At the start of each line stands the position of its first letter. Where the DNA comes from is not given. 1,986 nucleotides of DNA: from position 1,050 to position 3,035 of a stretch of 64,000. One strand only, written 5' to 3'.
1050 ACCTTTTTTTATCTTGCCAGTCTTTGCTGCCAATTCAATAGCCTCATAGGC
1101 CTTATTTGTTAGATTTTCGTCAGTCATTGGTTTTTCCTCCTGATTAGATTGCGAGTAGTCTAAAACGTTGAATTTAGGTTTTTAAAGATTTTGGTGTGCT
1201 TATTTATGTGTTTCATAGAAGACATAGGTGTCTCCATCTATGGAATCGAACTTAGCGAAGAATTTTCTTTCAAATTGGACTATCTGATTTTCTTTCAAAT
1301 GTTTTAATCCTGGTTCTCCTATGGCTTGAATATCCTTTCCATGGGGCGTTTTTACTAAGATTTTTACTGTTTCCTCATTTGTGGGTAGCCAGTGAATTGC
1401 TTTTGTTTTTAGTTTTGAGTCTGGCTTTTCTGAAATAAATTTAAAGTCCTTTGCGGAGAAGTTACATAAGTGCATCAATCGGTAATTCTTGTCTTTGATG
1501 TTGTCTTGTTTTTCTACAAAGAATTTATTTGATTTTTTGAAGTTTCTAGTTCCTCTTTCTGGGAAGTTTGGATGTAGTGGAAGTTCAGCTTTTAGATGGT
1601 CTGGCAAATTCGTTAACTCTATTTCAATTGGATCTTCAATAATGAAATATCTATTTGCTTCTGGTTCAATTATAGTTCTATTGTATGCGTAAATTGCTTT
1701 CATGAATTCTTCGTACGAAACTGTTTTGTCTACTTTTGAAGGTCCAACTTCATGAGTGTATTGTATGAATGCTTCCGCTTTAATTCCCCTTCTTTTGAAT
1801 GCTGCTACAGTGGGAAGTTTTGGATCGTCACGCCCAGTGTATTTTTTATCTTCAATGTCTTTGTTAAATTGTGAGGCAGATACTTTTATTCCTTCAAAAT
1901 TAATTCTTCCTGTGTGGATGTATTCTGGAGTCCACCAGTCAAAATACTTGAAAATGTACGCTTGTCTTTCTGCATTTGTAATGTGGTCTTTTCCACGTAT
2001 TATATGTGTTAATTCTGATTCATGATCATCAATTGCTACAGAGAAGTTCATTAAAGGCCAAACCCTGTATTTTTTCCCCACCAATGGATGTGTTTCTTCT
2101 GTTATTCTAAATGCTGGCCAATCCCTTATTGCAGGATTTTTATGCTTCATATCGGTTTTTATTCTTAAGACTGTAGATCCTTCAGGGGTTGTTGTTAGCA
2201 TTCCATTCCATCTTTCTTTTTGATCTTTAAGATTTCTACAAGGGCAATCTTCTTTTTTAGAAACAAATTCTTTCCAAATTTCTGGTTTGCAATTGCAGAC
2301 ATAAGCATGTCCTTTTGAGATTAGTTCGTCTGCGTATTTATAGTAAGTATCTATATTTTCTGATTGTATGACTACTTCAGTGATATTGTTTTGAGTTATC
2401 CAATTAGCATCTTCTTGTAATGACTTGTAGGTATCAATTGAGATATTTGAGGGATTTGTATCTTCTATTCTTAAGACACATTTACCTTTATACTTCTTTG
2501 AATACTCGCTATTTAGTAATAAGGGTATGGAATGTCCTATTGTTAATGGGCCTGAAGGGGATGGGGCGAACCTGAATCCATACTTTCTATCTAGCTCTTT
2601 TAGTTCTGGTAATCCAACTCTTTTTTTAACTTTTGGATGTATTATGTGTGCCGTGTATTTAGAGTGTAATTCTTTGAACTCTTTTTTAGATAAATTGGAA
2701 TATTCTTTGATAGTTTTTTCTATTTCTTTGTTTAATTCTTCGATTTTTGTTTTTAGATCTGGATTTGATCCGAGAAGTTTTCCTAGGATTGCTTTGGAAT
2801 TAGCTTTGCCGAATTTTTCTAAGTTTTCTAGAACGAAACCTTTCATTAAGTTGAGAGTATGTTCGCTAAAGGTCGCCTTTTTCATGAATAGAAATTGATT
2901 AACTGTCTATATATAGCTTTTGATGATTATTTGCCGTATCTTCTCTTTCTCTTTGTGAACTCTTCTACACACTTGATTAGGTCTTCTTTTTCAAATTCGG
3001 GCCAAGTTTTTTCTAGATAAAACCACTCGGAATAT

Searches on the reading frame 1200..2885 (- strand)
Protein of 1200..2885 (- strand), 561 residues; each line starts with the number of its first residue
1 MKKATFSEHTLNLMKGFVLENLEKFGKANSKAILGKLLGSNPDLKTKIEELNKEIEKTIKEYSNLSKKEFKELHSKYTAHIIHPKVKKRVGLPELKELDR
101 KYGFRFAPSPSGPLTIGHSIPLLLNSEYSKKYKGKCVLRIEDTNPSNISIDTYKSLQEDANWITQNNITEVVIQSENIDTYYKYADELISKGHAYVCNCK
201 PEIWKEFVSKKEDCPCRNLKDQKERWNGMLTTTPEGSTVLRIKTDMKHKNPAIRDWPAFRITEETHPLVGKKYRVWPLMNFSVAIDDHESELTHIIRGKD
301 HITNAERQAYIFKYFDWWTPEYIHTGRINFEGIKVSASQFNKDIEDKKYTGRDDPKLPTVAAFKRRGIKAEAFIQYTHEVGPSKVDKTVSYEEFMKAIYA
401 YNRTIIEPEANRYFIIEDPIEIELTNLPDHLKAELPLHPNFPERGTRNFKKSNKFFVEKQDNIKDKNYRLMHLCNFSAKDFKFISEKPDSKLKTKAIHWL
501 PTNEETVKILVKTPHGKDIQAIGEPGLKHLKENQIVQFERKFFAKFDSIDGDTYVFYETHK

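Call 57: search_protein_families(library=ncbifam, proteins=[window:1200-2885:-], max_evalue=1e-8)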
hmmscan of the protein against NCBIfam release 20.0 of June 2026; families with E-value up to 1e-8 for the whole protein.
window:1200-2885:- (561 aa): 10 families
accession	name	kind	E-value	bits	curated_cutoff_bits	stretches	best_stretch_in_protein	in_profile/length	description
NF003169.0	PRK04156.1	equivalog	2.8e-173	577.6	516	1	12-561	7-567/567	glutamate--tRNA ligase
TIGR00463.1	gltX_arch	equivalog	1.1e-153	512.8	401.75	1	14-561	6-560/560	glutamate--tRNA ligase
TIGR00440.1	glnS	equivalog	2e-60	205.2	425.8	1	105-470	4-374/524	glutamine--tRNA ligase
NF011291.0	PRK14703.1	equivalog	4.8e-52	177.2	681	1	104-465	34-403/769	glutamine--tRNA ligase/YqeY domain fusion protein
TIGR00464.1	gltX_bact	equivalog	3.9e-37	128.3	289.95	1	104-387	4-279/470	glutamate--tRNA ligase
TIGR03838.1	queuosine_YadB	equivalog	8.9e-28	97.4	276.7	1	105-347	4-242/272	tRNA glutamyl-Q(34) synthetase GluQRS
NF004315.1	PRK05710.1-4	equivalog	4.4e-27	95.2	250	1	104-352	1-265/274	tRNA glutamyl-Q(34) synthetase GluQRS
NF004314.0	PRK05710.1-3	equivalog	1.7e-26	93.3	256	1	101-347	6-245/297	tRNA glutamyl-Q(34) synthetase GluQRS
NF004313.0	PRK05710.1-2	equivalog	1.2e-20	73.8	380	1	101-340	4-247/299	tRNA glutamyl-Q(34) synthetase GluQRS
NF004312.0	PRK05710.1-1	equivalog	1.1e-19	70.9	453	1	98-344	10-246/306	tRNA glutamyl-Q(34) synthetase GluQRS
